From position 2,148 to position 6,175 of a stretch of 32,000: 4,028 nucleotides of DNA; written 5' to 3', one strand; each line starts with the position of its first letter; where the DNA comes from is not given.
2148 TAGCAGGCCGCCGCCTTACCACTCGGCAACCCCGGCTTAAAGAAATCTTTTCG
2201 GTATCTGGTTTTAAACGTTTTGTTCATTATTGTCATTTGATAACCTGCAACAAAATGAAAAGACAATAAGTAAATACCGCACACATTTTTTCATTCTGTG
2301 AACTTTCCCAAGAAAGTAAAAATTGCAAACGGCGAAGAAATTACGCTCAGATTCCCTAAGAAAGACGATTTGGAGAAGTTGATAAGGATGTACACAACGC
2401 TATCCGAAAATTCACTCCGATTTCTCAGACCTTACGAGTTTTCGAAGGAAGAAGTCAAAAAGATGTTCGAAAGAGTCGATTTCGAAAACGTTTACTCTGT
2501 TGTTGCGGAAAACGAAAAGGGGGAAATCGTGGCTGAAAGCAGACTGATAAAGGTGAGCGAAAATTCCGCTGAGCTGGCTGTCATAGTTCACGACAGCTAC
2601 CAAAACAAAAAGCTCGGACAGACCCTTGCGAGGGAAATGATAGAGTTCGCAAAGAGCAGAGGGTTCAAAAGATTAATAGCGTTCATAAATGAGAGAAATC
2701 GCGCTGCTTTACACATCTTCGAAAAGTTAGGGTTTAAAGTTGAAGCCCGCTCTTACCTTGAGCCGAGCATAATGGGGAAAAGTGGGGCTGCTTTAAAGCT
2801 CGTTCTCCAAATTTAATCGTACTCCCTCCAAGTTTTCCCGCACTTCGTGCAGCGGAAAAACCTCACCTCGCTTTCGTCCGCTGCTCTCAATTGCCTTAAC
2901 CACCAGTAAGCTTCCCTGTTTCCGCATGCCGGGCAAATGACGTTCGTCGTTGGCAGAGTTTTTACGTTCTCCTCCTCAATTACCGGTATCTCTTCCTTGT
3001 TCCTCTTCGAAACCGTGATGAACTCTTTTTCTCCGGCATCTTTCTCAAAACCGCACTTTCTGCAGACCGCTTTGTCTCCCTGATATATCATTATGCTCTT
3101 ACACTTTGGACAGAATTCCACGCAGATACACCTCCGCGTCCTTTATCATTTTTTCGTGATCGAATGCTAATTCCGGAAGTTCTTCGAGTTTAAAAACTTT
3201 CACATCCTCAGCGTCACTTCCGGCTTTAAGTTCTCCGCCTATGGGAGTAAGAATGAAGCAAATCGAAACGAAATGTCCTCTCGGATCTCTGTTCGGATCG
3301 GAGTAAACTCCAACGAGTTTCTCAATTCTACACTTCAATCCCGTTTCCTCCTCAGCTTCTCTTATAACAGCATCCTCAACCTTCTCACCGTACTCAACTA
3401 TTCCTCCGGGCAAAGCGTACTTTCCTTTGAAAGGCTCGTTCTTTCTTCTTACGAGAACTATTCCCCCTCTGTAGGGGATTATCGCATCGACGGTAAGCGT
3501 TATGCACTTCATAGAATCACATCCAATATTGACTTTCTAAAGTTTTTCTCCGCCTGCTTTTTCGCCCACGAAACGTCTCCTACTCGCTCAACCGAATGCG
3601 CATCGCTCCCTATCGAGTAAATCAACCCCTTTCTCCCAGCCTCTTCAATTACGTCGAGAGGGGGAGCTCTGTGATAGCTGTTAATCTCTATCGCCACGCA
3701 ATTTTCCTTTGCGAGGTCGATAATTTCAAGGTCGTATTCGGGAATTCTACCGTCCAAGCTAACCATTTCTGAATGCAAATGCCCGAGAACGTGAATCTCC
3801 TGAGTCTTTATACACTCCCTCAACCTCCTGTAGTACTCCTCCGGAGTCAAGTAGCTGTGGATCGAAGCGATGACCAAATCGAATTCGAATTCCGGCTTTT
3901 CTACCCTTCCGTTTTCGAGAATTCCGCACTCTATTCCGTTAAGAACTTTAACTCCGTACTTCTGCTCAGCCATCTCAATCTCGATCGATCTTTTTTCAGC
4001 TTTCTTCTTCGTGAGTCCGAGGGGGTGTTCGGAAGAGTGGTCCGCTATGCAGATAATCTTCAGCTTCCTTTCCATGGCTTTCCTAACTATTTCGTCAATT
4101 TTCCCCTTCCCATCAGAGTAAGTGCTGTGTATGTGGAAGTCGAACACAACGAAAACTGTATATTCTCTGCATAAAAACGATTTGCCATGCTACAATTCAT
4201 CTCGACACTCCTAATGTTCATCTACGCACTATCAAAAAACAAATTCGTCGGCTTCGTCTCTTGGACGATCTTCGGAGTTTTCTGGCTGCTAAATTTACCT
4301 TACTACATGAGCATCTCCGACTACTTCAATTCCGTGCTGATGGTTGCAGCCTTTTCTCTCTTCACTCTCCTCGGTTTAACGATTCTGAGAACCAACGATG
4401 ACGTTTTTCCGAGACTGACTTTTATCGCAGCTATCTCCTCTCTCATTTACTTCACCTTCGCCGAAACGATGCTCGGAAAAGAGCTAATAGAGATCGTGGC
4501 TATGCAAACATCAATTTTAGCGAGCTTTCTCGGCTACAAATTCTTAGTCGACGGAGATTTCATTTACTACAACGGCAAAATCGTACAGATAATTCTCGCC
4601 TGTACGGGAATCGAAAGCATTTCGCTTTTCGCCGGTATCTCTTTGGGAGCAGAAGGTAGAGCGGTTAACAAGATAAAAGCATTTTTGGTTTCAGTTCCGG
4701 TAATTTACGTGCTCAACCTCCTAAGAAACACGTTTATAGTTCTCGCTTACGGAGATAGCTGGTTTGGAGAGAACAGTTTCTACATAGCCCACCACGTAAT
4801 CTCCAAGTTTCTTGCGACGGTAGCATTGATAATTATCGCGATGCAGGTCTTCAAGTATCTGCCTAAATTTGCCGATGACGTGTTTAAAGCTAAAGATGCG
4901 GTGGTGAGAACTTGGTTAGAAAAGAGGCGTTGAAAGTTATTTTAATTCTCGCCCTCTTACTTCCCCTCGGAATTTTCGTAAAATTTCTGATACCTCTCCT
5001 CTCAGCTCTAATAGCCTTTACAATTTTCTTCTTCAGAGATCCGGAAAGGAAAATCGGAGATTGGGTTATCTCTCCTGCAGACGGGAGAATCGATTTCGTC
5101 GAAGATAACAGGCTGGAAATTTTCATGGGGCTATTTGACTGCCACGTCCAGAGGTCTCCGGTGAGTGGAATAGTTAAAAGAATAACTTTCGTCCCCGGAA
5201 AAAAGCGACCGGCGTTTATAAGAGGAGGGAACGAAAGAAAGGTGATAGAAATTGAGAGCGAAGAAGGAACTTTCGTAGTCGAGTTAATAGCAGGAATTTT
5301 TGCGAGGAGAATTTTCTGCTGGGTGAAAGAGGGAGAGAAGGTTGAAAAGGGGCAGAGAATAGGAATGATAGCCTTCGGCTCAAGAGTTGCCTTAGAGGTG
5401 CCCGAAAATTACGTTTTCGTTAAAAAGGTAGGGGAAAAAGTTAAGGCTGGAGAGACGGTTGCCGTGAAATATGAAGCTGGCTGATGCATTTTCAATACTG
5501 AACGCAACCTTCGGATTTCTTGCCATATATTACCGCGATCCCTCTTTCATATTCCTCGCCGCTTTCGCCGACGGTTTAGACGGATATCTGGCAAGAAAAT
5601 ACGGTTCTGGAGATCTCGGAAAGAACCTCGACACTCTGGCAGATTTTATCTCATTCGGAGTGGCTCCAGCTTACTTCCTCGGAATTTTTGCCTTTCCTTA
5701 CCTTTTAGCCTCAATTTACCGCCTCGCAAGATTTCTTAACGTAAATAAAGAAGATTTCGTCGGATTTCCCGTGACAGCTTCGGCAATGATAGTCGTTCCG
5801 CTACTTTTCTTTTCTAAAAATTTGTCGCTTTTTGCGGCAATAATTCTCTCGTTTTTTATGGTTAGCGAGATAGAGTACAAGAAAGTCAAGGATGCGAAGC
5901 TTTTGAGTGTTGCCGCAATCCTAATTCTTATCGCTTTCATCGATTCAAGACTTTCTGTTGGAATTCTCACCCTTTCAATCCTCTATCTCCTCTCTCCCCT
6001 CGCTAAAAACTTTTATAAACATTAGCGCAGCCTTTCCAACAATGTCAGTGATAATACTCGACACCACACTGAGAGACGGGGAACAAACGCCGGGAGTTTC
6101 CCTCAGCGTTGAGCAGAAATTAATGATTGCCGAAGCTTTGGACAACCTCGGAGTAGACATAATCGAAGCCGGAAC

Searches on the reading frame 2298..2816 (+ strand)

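Call 39: search_protein_families(library=pfam, proteins=[window:2298-2816:+], max_evalue=0.00001)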
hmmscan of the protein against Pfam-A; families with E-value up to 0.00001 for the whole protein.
window:2298-2816:+ (172 aa): 7 families
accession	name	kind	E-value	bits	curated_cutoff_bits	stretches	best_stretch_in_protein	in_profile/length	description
PF13302.13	Acetyltransf_3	-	2.1e-14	54.8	25.4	1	15-147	2-138/138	Acetyltransferase (GNAT) domain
PF00583.31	Acetyltransf_1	-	7.1e-14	52.5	20.7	1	45-146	13-116/116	Acetyltransferase (GNAT) family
PF13508.13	Acetyltransf_7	-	3.5e-10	40.5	27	1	68-148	6-84/84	Acetyltransferase (GNAT) domain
PF13420.13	Acetyltransf_4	-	6.6e-10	39.7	24.3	1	17-151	1-139/155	Acetyltransferase (GNAT) domain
PF08445.16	FR47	-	1.1e-07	32.2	22.1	1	93-150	25-81/86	FR47-like protein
PF12746.13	GNAT_acetyltran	-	4.9e-07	30.1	26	1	73-149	164-237/243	GNAT acetyltransferase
PF13673.13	Acetyltransf_10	-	1.2e-06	29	23.6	1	50-148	19-109/128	Acetyltransferase (GNAT) domain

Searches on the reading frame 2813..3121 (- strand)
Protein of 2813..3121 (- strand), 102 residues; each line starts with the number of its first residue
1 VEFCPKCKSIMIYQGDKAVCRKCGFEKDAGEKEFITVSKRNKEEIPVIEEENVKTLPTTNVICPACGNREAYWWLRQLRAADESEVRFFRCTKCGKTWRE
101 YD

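Call 89: search_protein_families(library=pfam, proteins=[window:2813-3121:-], max_evalue=0.001)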
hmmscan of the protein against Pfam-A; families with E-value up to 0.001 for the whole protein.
window:2813-3121:- (102 aa): 6 families
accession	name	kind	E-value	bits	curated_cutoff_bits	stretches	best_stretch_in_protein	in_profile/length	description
PF01096.23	Zn_ribbon_TFIIS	-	9.8e-19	67.3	21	1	62-99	2-39/39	Transcription factor S-II (TFIIS)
PF02150.21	Zn_ribbon_RPB9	-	7e-10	39.1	25.2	1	1-30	1-34/36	RNA polymerases M/15 Kd subunit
PF07282.18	Cas12f1-like_TNB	-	1.2e-05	25.8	26.3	0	59-97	27-49/60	Cas12f1-like, TNB domain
PF12760.12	Zn_ribbon_IS1595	-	7.2e-05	23.1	25.4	1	61-97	19-46/46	Transposase zinc-ribbon domain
PF08274.17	Zn_Ribbon_YjdM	-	0.00048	20.5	30.8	0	4-24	5-26/30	PhnA Zinc-Ribbon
PF19134.6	DUF5817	-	0.00059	20.2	31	0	59-85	20-46/57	Domain of unknown function (DUF5817)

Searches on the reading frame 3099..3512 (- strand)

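Call 39: search_protein_families(library=pfam, proteins=[window:3099-3512:-], max_evalue=0.00001)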
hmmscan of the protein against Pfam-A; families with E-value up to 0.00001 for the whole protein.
window:3099-3512:- (137 aa): 2 families
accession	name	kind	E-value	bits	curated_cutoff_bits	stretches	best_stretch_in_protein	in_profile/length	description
PF00293.34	NUDIX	-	5.7e-24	85.1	21.1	1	8-125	6-133/134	NUDIX domain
PF16262.11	DUF4916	-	6.3e-06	26.3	27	0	33-129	54-160/170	Domain of unknown function (DUF4916)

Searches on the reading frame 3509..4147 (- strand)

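Call 39: search_protein_families(library=pfam, proteins=[window:3509-4147:-], max_evalue=0.00001)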
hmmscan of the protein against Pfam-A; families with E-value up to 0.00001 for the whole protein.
window:3509-4147:- (212 aa): 1 family
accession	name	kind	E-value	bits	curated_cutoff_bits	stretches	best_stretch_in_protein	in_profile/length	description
PF02811.25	PHP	-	7.1e-14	52.9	26.4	1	3-156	1-162/164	PHP domain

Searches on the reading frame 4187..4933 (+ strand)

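Call 39: search_protein_families(library=pfam, proteins=[window:4187-4933:+], max_evalue=0.00001)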
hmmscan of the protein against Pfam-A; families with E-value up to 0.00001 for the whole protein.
window:4187-4933:+ (248 aa): 1 family
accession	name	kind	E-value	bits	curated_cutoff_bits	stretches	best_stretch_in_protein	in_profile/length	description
PF09721.15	Exosortase_EpsH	-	3.1e-09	37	25.7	1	22-217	55-247/254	Transmembrane exosortase (Exosortase_EpsH)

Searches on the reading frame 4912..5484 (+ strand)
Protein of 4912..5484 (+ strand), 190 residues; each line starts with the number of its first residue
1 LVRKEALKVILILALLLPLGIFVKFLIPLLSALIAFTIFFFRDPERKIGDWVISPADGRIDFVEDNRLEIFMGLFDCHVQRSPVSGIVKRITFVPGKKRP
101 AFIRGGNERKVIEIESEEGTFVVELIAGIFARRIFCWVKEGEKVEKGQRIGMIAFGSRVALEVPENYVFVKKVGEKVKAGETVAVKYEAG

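Call 39: search_protein_families(library=pfam, proteins=[window:4912-5484:+], max_evalue=0.00001)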
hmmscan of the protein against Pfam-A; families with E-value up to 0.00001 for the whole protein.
window:4912-5484:+ (190 aa): 1 family
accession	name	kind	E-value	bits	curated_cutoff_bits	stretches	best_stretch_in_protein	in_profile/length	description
PF02666.20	PS_Dcarbxylase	-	5e-37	127.9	22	1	35-184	3-197/198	Phosphatidylserine decarboxylase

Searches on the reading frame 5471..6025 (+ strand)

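Call 39: search_protein_families(library=pfam, proteins=[window:5471-6025:+], max_evalue=0.00001)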
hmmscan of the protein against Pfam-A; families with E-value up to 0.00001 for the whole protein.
window:5471-6025:+ (184 aa): 1 family
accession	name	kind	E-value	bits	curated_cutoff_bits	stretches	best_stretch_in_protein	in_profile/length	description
PF01066.26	CDP-OH_P_transf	-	4.6e-10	40.5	22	1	26-127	34-150/152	CDP-alcohol phosphatidyltransferase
